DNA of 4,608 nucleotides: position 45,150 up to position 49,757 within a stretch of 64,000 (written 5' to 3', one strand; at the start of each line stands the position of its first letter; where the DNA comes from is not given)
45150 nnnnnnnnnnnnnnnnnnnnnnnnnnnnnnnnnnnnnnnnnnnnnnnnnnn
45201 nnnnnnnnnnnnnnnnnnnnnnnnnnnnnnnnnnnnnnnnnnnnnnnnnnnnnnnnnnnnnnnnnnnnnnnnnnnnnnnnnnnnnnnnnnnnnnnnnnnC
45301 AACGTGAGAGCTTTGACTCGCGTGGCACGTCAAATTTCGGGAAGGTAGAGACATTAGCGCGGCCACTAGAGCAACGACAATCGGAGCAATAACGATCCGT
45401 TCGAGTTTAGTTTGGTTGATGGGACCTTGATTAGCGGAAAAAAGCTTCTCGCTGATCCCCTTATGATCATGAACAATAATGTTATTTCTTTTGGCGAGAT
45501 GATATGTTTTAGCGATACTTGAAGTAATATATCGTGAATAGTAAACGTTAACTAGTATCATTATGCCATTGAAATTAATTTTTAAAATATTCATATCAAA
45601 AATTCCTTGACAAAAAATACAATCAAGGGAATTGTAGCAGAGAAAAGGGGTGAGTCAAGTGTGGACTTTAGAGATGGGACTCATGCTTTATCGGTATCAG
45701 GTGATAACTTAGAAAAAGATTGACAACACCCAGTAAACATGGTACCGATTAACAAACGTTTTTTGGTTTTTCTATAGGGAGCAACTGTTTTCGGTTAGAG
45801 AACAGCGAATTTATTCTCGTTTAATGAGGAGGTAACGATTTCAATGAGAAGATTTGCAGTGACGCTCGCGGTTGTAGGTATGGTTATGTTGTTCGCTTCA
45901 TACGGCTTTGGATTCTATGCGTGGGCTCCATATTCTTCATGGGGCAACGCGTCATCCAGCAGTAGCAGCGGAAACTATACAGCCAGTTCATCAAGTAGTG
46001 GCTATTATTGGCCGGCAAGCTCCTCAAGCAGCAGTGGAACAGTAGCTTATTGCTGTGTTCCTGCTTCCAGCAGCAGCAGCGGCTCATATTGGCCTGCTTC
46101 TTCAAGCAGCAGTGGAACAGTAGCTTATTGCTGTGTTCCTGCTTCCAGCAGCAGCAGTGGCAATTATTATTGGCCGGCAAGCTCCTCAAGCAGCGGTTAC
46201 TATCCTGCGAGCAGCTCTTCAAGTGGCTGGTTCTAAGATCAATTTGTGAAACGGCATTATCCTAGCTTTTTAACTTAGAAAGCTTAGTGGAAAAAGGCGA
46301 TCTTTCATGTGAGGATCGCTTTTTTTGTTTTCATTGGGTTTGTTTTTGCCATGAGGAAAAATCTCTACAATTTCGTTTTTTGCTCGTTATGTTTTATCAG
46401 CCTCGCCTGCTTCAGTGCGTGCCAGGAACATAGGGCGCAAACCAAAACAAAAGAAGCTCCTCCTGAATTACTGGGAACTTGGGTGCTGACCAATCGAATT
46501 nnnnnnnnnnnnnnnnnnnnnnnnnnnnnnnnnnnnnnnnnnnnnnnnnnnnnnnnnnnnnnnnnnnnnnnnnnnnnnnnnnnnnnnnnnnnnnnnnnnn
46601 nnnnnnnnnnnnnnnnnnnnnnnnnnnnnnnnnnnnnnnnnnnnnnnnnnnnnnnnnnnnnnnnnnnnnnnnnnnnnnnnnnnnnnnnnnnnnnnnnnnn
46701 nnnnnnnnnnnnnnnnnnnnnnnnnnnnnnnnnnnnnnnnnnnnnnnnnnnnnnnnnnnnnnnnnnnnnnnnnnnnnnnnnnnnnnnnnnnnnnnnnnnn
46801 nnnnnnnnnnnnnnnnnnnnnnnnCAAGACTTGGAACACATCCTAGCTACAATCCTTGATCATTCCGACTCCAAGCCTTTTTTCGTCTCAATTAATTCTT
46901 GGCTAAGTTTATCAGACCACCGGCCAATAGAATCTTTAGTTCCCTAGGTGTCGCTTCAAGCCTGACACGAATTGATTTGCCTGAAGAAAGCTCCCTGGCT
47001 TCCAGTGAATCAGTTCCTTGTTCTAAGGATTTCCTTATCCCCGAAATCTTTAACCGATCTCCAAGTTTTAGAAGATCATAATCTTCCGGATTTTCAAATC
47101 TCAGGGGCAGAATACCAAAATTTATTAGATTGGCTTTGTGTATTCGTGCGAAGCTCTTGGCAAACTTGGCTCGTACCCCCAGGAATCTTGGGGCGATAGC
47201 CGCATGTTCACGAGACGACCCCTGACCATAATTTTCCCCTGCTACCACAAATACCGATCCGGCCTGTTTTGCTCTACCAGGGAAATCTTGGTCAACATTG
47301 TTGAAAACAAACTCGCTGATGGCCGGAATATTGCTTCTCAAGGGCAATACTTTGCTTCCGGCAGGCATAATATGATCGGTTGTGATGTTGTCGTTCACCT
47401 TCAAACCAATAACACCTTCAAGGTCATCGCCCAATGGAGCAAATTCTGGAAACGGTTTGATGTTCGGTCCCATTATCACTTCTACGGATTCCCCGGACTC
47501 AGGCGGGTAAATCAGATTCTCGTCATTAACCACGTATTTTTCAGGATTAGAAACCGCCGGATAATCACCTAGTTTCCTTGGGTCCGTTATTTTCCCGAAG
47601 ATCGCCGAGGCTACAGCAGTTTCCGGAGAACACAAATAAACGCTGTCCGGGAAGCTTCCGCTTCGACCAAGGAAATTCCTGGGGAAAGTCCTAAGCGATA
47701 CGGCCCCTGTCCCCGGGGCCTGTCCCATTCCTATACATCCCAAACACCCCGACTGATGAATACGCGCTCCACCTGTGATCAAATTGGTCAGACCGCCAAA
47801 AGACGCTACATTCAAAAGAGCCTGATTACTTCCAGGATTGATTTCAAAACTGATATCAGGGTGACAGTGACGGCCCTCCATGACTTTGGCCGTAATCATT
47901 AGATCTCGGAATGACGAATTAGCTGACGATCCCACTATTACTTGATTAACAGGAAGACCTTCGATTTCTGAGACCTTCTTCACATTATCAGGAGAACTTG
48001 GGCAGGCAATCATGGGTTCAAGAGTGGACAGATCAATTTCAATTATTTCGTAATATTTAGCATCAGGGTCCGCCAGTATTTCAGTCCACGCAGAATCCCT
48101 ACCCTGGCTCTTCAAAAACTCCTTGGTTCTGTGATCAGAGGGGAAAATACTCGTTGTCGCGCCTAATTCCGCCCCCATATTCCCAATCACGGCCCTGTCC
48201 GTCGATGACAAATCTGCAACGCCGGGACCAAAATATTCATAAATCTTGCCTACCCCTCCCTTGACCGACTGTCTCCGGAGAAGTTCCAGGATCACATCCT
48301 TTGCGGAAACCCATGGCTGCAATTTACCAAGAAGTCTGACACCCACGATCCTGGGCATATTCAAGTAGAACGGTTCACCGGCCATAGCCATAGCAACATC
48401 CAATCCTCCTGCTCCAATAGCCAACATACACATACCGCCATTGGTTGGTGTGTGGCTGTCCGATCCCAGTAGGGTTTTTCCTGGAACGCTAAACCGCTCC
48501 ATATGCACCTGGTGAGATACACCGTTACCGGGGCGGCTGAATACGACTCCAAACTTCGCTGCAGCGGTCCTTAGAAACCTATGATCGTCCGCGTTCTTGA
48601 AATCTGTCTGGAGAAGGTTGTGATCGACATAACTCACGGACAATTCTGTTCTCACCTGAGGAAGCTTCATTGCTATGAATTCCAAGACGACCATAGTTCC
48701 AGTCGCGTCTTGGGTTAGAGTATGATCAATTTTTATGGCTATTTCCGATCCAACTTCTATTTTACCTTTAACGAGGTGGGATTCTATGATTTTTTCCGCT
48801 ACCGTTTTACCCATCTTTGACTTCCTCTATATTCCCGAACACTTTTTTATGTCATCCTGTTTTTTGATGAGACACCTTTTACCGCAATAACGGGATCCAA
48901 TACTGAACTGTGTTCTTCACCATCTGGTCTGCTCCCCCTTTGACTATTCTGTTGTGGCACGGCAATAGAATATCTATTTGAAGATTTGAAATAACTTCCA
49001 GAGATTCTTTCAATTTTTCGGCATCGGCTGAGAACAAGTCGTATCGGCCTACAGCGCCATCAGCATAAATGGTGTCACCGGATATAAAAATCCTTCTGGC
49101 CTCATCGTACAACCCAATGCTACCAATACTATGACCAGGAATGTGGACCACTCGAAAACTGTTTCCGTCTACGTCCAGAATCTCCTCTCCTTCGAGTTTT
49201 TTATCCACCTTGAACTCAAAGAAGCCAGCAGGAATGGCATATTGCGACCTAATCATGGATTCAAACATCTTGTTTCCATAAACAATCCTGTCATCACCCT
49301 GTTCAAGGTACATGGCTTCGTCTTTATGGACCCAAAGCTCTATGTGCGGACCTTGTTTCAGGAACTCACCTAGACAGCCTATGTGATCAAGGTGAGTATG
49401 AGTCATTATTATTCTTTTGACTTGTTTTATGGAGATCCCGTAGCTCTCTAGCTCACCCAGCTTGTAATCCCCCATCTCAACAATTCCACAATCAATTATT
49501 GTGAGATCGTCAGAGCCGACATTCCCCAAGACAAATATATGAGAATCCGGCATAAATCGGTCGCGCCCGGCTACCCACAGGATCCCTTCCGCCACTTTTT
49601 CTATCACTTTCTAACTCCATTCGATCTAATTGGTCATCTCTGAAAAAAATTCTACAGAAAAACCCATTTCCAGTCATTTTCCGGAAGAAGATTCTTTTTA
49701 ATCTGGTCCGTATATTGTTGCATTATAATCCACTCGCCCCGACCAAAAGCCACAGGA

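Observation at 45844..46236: Modular Ser-rich mini-protein: eight (P)ASSSSSG units with Tyr/Trp and Cys-Cys linkers, encoded with perfect internal DNA repeats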

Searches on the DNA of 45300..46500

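Call 29: search_rna_families(source=window, start=45300, end=46500, threshold=evalue, max_evalue=1)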
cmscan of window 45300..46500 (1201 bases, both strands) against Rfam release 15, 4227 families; matches with E-value up to 1: 1.
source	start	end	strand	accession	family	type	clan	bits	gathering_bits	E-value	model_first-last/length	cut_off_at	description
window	46008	46115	-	RF03007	Mahella-1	Gene; sRNA;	-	18.9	70.7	0.5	1-114/114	no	Mahella-1 RNA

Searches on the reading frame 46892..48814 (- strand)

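Call 8: search_protein_families(library=pfam, proteins=[window:46892-48814:-], max_evalue=0.01)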
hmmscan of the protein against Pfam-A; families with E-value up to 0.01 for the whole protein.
window:46892-48814:- (640 aa): 2 families
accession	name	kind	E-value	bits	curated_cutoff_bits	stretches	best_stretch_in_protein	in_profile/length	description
PF00330.25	Aconitase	-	1.4e-98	331.4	28.7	2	7-283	1-305/463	Aconitase family (aconitate hydratase)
PF00694.25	Aconitase_C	-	1.6e-22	80.7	22.8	1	516-575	70-130/131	Aconitase C-terminal domain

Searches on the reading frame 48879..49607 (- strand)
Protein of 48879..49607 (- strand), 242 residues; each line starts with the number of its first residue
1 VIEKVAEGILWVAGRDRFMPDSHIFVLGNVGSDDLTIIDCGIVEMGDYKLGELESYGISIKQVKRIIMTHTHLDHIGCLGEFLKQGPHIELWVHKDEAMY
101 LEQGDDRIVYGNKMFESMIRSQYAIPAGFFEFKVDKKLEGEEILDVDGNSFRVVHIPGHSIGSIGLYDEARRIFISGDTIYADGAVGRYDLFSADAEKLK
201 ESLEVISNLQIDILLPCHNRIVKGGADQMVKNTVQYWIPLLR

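Call 8: search_protein_families(library=pfam, proteins=[window:48879-49607:-], max_evalue=0.01)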
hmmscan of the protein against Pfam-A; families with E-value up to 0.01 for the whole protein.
window:48879-49607:- (242 aa): 4 families
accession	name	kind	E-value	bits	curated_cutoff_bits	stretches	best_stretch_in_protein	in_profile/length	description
PF00753.33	Lactamase_B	-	1.3e-27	97.4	22.7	1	25-218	9-196/196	Metallo-beta-lactamase superfamily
PF19583.5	ODP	-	1.5e-05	25.4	27.2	1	33-195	12-152/194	ODP family beta lactamase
PF12706.13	Lactamase_B_2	-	0.00015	21.9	27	1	59-187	27-151/200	Beta-lactamase superfamily domain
PF23023.1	Anti-Pycsar_Apyc1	-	0.0072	16.3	50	0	37-83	33-74/250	Anti-Pycsar protein Apyc1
